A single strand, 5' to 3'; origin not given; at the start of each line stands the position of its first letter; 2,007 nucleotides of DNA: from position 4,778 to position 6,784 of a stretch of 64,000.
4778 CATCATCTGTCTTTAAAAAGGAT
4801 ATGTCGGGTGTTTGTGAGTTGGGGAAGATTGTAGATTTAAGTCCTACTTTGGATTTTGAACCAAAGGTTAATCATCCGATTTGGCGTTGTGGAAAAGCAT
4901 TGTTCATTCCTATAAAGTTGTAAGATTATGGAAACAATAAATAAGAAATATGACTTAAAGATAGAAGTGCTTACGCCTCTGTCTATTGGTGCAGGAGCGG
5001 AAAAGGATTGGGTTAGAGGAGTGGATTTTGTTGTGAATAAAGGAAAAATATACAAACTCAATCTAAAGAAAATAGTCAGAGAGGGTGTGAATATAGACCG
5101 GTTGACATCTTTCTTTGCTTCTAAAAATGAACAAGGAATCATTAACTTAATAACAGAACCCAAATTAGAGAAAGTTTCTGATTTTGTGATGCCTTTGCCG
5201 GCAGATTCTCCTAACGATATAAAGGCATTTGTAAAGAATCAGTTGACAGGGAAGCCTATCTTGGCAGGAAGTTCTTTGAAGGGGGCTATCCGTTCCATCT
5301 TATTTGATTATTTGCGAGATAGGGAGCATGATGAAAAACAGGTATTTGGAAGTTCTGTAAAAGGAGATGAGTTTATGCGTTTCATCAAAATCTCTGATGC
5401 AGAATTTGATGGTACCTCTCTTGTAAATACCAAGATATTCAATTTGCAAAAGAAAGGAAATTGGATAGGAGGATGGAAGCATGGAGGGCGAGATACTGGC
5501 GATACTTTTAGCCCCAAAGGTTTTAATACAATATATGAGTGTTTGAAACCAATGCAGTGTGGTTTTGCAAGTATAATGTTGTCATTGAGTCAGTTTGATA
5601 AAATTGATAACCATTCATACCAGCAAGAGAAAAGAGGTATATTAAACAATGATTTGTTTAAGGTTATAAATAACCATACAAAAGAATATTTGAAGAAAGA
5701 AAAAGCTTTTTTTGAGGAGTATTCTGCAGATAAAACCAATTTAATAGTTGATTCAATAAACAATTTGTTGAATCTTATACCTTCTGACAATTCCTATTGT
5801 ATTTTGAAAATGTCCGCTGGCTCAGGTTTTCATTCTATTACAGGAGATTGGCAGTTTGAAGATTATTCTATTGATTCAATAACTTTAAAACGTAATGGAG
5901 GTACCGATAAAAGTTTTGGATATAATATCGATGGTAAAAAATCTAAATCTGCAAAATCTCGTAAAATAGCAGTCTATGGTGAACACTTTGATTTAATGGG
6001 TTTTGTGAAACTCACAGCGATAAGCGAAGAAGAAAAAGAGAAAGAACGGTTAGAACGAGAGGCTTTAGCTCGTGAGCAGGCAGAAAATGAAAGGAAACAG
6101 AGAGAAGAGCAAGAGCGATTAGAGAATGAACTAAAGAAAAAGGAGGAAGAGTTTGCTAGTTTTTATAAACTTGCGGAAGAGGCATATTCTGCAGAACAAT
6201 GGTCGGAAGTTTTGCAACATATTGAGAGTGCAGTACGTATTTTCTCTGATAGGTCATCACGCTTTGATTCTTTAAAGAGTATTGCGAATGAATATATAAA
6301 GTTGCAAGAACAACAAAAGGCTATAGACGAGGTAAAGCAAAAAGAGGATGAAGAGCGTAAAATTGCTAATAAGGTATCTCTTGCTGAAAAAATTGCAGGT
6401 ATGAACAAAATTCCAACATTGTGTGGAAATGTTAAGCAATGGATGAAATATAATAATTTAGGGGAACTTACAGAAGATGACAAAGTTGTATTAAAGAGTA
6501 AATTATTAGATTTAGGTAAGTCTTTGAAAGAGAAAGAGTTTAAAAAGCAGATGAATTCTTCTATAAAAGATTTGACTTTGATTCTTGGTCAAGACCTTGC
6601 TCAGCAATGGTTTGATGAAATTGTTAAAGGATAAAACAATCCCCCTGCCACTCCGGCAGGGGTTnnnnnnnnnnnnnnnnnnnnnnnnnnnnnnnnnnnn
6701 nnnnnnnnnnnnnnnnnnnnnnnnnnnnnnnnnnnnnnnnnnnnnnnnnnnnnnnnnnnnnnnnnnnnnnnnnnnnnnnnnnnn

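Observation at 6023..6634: Csm5 carries a ~203-aa C-terminal extension (charged coiled-coil plus helical domain)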

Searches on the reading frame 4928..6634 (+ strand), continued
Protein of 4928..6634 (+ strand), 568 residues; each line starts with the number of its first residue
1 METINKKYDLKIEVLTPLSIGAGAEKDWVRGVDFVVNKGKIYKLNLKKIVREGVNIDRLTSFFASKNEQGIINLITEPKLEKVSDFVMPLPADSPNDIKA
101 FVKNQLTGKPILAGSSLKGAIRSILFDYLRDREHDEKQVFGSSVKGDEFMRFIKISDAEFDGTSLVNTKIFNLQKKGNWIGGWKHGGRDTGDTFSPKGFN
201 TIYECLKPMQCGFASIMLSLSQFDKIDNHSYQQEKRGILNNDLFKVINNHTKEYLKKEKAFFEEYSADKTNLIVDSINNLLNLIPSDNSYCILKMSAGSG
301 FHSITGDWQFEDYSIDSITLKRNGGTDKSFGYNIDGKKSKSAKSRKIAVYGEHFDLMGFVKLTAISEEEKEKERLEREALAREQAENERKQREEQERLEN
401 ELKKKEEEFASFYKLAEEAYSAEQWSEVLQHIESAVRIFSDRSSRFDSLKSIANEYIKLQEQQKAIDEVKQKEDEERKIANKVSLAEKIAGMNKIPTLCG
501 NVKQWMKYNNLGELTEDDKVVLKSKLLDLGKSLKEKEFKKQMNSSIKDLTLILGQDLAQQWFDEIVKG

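Call 70: search_protein_families(library=padloc, proteins=[window:4928-6631:+, L003:12068-13483:+, L017:11695-13185:+, L017:15561-15920:+], max_evalue=0.001)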
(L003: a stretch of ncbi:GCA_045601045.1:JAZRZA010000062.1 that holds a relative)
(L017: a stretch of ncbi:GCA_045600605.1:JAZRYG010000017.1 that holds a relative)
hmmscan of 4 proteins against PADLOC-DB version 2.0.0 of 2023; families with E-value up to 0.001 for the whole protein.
window:4928-6631:+ (568 aa): 19 families
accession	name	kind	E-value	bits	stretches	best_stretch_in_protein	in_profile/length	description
PDLC01275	Csm5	-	2.6e-14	51.7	1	11-132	2-123/321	"CAS-III-A,CAS-III-D; effector_G7"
PDLC01440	Csm5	-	3.5e-12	44.7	1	10-138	3-134/322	"CAS-III-A,CAS-III-D; effector_G7"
PDLC01613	Csm3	-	3.3e-11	42.4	1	11-264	1-77/177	"CAS-III-A,CAS-III-D; effector_G7"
PDLC01015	Csm3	-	1.9e-10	40.2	1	99-281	18-160/178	Csm3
PDLC01016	Csm3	-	6.2e-10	37.8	1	11-271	2-148/189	Csm3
PDLC01733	Csm5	-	7e-09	34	1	10-135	3-139/369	Csm5gr7_1_CAS-III-A-III-D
PDLC01339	Csm3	-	1.2e-08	34.2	1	15-194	2-95/163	"CAS-III-A,CAS-III-D; effector_G7"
PDLC01021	Csm5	-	5e-08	31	1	10-139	3-145/373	Csm5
PDLC01020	Csm5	-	1.1e-07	29.8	1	11-135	2-135/364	CRISPR type III-A/MTUBE-associated RAMP protein Csm5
PDLC01442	Csm3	-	2.7e-07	28.7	1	100-138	35-73/208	"CAS-III-A,CAS-III-D; effector_G7"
PDLC01017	Csm3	-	2.8e-06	25.3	1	101-142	39-80/257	Csm3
PDLC01297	Csm3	-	1.1e-05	23.4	1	101-158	33-97/198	"CAS-III-A,CAS-III-D; effector_G7"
PDLC01014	Csm3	-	2.6e-05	22.4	1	101-132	34-64/203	CRISPR type III-A/MTUBE-associated RAMP protein Csm3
PDLC01296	Csm3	-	3.3e-05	22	1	103-136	33-62/192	"CAS-III-A,CAS-III-D; effector_G7"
PDLC00981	Cmr4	-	0.00011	20.2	1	103-158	29-87/283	CRISPR type III-B/RAMP module RAMP protein Cmr4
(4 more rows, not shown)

L003:12068-13483:+ (472 aa): 3 families
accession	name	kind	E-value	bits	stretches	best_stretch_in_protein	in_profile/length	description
PDLC02394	pAgo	-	1e-24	84.4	1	27-379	52-437/1121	-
PDLC02402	Aga_SIR2-PNTD1-PNTD2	-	1.9e-16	57.3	1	183-359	360-543/876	Class I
PDLC02418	Aga_SIR2-Kinase-PNTD1-PNTD2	-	2e-10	37.5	1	234-358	286-420/756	Class I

L017:11695-13185:+ (497 aa): 7 families
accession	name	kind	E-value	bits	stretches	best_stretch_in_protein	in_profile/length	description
PDLC02402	Aga_SIR2-PNTD1-PNTD2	-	4.1e-14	49.7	1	158-399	312-561/876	Class I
PDLC02394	pAgo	-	4.3e-13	45.9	1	167-403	187-438/1121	-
PDLC02418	Aga_SIR2-Kinase-PNTD1-PNTD2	-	3.3e-09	33.5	1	296-383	324-421/756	Class I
PDLC05078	PDC-S72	-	1.3e-05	22.5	1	418-495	298-374/377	-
PDLC01850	CARF3--CARF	-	0.00024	19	1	429-489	137-197/209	-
PDLC03963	SoFic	-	0.00058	17.3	1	420-484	275-340/361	-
PDLC01434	CasR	-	0.00081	17.3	0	434-487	125-177/191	"CAS-I,CAS-II,CAS-III,CAS-IV,CAS-V,CAS-VI; associated_signaling"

L017:15561-15920:+ (120 aa): 5 families
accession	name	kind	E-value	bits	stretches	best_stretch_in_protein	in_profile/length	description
PDLC01397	Csx20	-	4.8e-40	134.7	1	1-119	1-114/114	"CAS-I,CAS-III; associated"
PDLC01843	CARF2--CARF_HEPN_CSX20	-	3e-26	90.4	1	2-119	393-498/498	-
PDLC01038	Csx15/20/peptidase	-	1.1e-18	65.7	1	1-119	1-118/118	peptidase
PDLC01384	Csx20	-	6.6e-09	34.2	1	66-119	70-126/128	"CAS-I,CAS-III; associated"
PDLC01659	Csx20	-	1.8e-07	29.4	1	62-119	66-126/128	"CAS-I,CAS-III; associated"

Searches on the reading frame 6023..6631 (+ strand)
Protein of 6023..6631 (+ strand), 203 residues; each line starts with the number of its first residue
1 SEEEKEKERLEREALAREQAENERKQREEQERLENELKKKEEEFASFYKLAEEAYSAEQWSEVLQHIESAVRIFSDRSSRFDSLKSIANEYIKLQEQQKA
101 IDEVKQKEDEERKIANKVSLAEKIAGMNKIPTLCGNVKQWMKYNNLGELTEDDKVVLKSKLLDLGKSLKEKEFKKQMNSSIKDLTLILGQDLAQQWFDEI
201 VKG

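Call 3: search_protein_families(library=pfam, proteins=[window:6023-6631:+], max_evalue=0.01)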
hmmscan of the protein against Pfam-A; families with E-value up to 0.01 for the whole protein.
window:6023-6631:+ (203 aa): 0 families

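Call 4: search_protein_families(library=ncbifam, proteins=[window:6023-6631:+], max_evalue=0.01)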
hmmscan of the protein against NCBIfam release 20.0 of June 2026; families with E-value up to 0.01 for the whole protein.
window:6023-6631:+ (203 aa): 1 family
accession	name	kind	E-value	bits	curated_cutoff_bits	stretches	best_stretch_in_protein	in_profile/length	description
TIGR00519.1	asnASE_I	subfamily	0.0028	16.7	260.5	1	63-142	152-233/337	type I asparaginase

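Call 15: search_protein_representatives(protein=window:6023-6631:+)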
Query: 203 residues. Proteins with E-value up to 0.001 (for the whole library): 57; up to 1e-10: 17; up to 1e-30: 1. The best 57 are listed.
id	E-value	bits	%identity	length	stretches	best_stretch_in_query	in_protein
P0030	1.4e-84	298.9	78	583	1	1-201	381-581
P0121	7.4e-25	104.4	39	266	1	4-201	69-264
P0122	6.4e-20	88.3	43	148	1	75-202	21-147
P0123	6.6e-19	85.0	40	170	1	62-200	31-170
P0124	1.6e-17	80.5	35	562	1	3-200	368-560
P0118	3.9e-17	79.3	35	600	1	8-202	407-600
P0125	4.1e-16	75.9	37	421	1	8-201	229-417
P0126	8.9e-16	74.8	33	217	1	5-201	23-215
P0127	2.9e-15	73.2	32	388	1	11-197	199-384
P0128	2.1e-14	70.3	34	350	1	3-197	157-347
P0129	9.1e-14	68.3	29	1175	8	35-138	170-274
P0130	1.1e-13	68.0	33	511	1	31-198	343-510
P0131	2.7e-13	66.7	34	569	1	5-203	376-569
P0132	9.6e-13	64.9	42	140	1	99-201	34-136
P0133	1.8e-12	64.0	29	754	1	32-193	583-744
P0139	3.2e-09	53.5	27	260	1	53-199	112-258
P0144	4.9e-08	49.6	37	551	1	118-200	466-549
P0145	7.2e-08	49.1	39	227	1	95-202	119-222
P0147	1.7e-07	47.8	36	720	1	52-201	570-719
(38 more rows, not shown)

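Call 19: search_protein_families(library=ncbifam, proteins=[P0133, P0147, P0144, P0130, P0139, P0145, P0127], max_evalue=0.01)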
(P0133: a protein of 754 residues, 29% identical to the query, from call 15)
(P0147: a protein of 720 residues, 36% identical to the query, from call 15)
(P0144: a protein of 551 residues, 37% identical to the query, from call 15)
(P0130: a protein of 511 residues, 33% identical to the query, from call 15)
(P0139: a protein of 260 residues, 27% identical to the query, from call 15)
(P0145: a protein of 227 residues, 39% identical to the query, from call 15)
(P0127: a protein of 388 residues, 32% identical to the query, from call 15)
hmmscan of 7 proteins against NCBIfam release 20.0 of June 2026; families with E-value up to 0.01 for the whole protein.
P0133 (754 aa): 4 families
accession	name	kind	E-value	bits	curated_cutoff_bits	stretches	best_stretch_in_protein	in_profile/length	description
TIGR03986.1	TIGR03986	equivalog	8.6e-87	292.8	161.35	1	7-532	1-565/568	TIGR03986 family type III CRISPR-associated RAMP protein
NF041225.1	Cas_III-E_gRAMP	equivalog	8.1e-13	46.7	700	1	408-536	1458-1589/1636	type III-E CRISPR-associated gRAMP effector Cas7-11e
TIGR01899.1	cas_TM1807_csm5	equivalog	1.1e-06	28.5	38.3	1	54-90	89-126/364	type III-A CRISPR-associated RAMP protein Csm5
TIGR02581.1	cas_cyan_RAMP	equivalog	0.0023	17.6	108.05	0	40-91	6-58/216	type III CRISPR-associated RAMP protein Csx7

P0147 (720 aa): 4 families
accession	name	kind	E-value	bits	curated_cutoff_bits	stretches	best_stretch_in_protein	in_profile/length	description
TIGR03986.1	TIGR03986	equivalog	1.4e-83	282.3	161.35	1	6-529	1-557/568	TIGR03986 family type III CRISPR-associated RAMP protein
NF041225.1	Cas_III-E_gRAMP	equivalog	4.7e-13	47.5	700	2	366-542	1442-1616/1636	type III-E CRISPR-associated gRAMP effector Cas7-11e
TIGR02581.1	cas_cyan_RAMP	equivalog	0.00073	19.3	108.05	0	39-93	6-59/216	type III CRISPR-associated RAMP protein Csx7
NF049957.1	Cas_III-I_gRAMP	exception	0.0015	16.5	800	0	58-94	820-859/1076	type III-I CRISPR-associated gRAMP effector Cas7-11i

P0144 (551 aa): 7 families
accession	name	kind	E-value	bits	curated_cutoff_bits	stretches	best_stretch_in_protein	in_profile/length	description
TIGR03986.1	TIGR03986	equivalog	1.4e-38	133.7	161.35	2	105-298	332-544/568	TIGR03986 family type III CRISPR-associated RAMP protein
NF041225.1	Cas_III-E_gRAMP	equivalog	2.5e-11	41.8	700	1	179-270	1458-1548/1636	type III-E CRISPR-associated gRAMP effector Cas7-11e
TIGR02581.1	cas_cyan_RAMP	equivalog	5.8e-06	26.1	108.05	0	59-90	29-60/216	type III CRISPR-associated RAMP protein Csx7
TIGR01899.1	cas_TM1807_csm5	equivalog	1.6e-05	24.6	38.3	1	63-107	102-146/364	type III-A CRISPR-associated RAMP protein Csm5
TIGR02674.1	cas_cyan_RAMP_2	equivalog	0.00016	20.9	177.3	0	223-291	210-274/402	type III-D CRISPR-associated RAMP protein Csx10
TIGR02582.1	cas7_TM1809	equivalog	0.00034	20.7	90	1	67-141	39-112/203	type III-A CRISPR-associated RAMP protein Csm3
TIGR01898.1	cas_TM1791_cmr6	equivalog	0.004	17.3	51.1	1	65-144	26-109/195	type III-B CRISPR module RAMP protein Cmr6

P0130 (511 aa): 4 families
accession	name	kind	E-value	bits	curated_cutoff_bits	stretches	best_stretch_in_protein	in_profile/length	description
TIGR01899.1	cas_TM1807_csm5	equivalog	9.4e-17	61.5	38.3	1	59-344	81-364/364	type III-A CRISPR-associated RAMP protein Csm5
TIGR02581.1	cas_cyan_RAMP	equivalog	0.0005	19.8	108.05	1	77-153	29-111/216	type III CRISPR-associated RAMP protein Csx7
TIGR02582.1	cas7_TM1809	equivalog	0.0042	17.1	90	0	80-108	33-62/203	type III-A CRISPR-associated RAMP protein Csm3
TIGR01898.1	cas_TM1791_cmr6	equivalog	0.0089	16.2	51.1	0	86-129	29-75/195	type III-B CRISPR module RAMP protein Cmr6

P0139 (260 aa): 0 families

P0145 (227 aa): 0 families

P0127 (388 aa): 2 families
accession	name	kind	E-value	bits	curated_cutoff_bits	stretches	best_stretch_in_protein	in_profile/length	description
NF041035.1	Rad50_Halo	equivalog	0.0013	17.2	1000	1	200-308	407-511/883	DNA double-strand break repair ATPase Rad50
NF002572.0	PRK02224.1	equivalog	0.0029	15.9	1087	1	194-300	401-507/888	DNA double-strand break repair ATPase Rad50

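Call 20: search_protein_families(library=pfam, proteins=[P0133, P0147, P0144, P0130, P0139, P0145, P0127], max_evalue=0.01)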
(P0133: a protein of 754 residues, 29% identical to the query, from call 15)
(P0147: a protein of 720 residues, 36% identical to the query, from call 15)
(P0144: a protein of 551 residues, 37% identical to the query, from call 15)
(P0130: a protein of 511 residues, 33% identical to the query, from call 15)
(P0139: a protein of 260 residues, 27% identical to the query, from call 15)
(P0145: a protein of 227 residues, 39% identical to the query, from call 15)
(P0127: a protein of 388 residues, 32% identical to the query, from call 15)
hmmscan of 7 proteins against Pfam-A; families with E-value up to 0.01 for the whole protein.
P0133 (754 aa): 2 families
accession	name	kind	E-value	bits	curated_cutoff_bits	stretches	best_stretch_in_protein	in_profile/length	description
PF03787.20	RAMPs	-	1.2e-13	52.4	22.1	2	43-93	1-50/189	RAMP superfamily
PF07719.23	TPR_2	-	0.0051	17.3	27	0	598-627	4-33/34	Tetratricopeptide repeat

P0147 (720 aa): 1 family
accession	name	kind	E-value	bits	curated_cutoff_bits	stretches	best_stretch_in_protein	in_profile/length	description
PF03787.20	RAMPs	-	4.6e-08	34.2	22.1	1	43-111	2-73/189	RAMP superfamily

P0144 (551 aa): 1 family
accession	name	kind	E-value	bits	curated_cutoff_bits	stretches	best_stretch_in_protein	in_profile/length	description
PF03787.20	RAMPs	-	1.1e-14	55.8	22.1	1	50-258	2-189/189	RAMP superfamily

P0130 (511 aa): 1 family
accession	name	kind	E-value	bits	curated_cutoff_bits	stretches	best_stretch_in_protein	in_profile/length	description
PF03787.20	RAMPs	-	6.5e-05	24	22.1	1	78-273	20-186/189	RAMP superfamily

P0139 (260 aa): 0 families

P0145 (227 aa): 0 families

P0127 (388 aa): 1 family
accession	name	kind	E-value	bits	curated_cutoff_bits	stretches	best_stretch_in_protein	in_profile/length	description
PF12895.13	ANAPC3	-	0.0053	17.5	27.2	1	229-283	21-74/82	Anaphase-promoting complex, cyclosome, subunit 3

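Call 50: search_protein_families(library=phrogs, proteins=[P0139, window:6023-6631:+], max_evalue=0.01)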
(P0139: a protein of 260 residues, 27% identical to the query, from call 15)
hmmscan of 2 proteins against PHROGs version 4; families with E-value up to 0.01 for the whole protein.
P0139 (260 aa): 1 family
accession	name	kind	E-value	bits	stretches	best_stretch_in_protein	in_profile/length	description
phrog_1383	-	head and packaging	3e-19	70.3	1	5-107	10-113/187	virion structural protein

window:6023-6631:+ (203 aa): 0 families

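Call 52: find_homologous_proteins(query=P0139, max_evalue=0.001)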
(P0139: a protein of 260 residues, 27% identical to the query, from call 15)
Query P0139 (260 aa): 593 proteins with E <= 0.001 among 1054 candidates; the best 120 are listed.
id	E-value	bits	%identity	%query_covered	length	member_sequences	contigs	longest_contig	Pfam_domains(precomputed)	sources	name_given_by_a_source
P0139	2.3e-163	559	100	100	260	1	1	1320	-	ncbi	-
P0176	1.0e-63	233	72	61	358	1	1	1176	-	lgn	-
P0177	8.0e-48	181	50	74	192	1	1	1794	-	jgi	jgi:hypothetical protein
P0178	2.0e-47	180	57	62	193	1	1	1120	-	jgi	jgi:hypothetical protein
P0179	1.3e-43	167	56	60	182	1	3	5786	-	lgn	-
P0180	2.7e-43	166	69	42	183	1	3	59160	-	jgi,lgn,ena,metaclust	metaclust:\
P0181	3.2e-43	166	48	74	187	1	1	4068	-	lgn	-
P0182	8.9e-43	165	49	74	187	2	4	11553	-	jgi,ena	-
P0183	2.8e-42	163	72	41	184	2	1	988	-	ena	-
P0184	4.0e-42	163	47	74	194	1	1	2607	-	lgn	-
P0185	4.5e-42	162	54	60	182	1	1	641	-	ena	-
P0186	2.8e-41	160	46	74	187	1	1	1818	-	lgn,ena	-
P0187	3.7e-41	159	44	74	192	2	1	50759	-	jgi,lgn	jgi:hypothetical protein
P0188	8.2e-41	158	56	60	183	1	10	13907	-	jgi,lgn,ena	-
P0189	8.3e-41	158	56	60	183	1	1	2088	-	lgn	-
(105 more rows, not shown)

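Call 73: find_encoding_contigs(protein=P0139, flank=3000, max_places=3)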
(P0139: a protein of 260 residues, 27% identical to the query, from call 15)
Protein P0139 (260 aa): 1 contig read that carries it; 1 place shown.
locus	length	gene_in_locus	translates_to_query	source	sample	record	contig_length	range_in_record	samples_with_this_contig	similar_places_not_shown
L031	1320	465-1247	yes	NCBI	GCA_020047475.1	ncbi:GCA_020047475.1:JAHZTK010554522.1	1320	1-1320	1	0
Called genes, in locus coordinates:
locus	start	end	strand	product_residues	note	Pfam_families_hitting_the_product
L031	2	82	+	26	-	?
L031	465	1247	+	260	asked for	-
